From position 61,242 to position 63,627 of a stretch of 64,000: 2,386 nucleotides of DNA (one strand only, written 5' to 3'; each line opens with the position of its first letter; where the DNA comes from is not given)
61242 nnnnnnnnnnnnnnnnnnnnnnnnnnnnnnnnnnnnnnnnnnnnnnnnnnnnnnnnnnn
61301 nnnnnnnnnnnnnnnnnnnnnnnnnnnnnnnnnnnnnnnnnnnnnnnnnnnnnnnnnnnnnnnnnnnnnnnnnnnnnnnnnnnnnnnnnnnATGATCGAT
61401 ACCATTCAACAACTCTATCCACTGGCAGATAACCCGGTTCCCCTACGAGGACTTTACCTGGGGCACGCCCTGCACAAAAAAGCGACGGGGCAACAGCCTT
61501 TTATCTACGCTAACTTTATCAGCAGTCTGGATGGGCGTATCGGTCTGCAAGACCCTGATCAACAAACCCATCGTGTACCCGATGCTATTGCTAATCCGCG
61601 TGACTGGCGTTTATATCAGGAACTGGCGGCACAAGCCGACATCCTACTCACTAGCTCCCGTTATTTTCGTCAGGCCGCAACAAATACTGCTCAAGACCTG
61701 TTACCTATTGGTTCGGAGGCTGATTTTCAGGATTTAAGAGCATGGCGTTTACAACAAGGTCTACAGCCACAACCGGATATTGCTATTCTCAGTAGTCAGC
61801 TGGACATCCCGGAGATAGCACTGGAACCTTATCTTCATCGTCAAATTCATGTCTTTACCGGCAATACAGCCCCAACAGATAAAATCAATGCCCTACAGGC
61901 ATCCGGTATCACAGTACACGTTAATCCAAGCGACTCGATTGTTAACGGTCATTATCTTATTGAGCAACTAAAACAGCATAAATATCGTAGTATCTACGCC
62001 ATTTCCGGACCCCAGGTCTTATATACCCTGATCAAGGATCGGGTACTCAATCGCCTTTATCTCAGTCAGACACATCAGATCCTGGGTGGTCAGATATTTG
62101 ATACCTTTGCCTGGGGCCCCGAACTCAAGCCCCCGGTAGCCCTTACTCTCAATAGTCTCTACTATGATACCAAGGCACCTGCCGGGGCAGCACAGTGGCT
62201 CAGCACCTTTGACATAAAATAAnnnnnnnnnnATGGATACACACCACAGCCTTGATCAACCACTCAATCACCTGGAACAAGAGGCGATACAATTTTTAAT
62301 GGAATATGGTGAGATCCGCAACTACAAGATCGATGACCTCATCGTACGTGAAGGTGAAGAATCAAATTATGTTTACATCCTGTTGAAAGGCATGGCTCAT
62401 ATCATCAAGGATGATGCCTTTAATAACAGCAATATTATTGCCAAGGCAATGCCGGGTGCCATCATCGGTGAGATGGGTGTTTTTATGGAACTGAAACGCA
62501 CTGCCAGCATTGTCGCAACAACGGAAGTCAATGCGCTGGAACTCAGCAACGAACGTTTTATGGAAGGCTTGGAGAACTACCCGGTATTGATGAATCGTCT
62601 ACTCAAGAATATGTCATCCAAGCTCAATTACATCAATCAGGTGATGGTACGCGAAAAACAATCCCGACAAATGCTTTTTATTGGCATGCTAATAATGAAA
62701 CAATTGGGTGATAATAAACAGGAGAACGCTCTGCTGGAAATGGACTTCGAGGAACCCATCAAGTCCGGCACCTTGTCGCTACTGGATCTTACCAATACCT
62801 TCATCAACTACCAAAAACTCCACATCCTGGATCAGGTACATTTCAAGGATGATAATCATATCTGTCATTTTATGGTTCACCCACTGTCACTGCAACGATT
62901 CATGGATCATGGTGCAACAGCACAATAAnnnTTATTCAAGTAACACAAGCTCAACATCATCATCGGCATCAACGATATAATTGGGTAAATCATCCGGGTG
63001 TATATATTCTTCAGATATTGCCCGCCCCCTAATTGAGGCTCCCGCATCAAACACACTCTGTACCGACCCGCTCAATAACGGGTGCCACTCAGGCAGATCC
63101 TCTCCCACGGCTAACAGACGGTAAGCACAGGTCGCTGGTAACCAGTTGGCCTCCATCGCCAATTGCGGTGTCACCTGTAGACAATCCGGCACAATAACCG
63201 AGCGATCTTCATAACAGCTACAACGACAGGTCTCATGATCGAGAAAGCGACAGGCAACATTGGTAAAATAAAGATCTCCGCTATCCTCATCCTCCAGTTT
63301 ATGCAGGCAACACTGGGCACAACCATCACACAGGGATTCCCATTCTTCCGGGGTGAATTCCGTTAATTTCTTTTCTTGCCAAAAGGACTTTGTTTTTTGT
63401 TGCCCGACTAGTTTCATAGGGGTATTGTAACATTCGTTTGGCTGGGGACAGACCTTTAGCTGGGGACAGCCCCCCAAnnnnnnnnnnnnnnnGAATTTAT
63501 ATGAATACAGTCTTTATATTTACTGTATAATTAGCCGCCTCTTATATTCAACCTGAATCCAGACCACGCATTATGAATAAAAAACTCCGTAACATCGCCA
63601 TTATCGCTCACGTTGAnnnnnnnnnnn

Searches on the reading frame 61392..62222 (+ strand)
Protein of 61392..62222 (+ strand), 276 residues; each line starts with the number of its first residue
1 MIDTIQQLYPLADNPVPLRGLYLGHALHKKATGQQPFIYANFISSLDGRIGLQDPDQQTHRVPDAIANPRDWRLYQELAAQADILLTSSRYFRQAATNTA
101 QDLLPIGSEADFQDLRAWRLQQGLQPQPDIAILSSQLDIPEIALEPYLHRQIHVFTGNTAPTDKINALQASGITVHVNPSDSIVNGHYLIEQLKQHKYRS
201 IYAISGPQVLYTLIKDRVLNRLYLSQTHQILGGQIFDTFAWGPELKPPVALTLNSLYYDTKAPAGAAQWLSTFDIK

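Call 19: search_protein_families(library=pfam, proteins=[window:61392-62222:+], max_evalue=0.001)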
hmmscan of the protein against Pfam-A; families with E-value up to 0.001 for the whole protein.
window:61392-62222:+ (276 aa): 1 family
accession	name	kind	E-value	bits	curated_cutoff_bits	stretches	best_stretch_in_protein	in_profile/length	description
PF01872.23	RibD_C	-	4e-12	46.8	24.1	1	36-233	1-167/197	RibD C-terminal domain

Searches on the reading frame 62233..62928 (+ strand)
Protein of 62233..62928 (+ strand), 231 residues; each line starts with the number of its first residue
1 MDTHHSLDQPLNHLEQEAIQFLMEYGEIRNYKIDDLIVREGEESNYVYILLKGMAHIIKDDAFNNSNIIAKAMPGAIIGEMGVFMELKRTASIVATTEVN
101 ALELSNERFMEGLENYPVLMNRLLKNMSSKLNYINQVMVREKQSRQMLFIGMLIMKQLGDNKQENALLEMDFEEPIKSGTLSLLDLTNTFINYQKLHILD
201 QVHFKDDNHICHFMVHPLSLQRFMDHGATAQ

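Call 19: search_protein_families(library=pfam, proteins=[window:62233-62928:+], max_evalue=0.001)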
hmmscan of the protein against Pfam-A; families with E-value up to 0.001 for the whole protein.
window:62233-62928:+ (231 aa): 1 family
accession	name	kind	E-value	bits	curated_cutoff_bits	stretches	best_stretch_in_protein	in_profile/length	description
PF00027.35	cNMP_binding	-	1.3e-17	64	27.5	1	29-115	2-88/89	Cyclic nucleotide-binding domain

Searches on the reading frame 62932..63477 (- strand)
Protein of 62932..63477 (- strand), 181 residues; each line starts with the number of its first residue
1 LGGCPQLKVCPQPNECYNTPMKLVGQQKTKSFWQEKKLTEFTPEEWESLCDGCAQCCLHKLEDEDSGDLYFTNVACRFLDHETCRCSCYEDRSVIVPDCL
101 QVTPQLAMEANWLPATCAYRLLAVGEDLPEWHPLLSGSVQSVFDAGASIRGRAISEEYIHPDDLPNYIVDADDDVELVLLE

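Call 19: search_protein_families(library=pfam, proteins=[window:62932-63477:-], max_evalue=0.001)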
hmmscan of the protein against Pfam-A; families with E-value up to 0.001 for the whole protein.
window:62932-63477:- (181 aa): 1 family
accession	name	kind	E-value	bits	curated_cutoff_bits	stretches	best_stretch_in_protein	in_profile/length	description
PF03692.20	CxxCxxCC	-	1e-10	42.6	23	1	50-118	2-85/85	Putative zinc- or iron-chelating domain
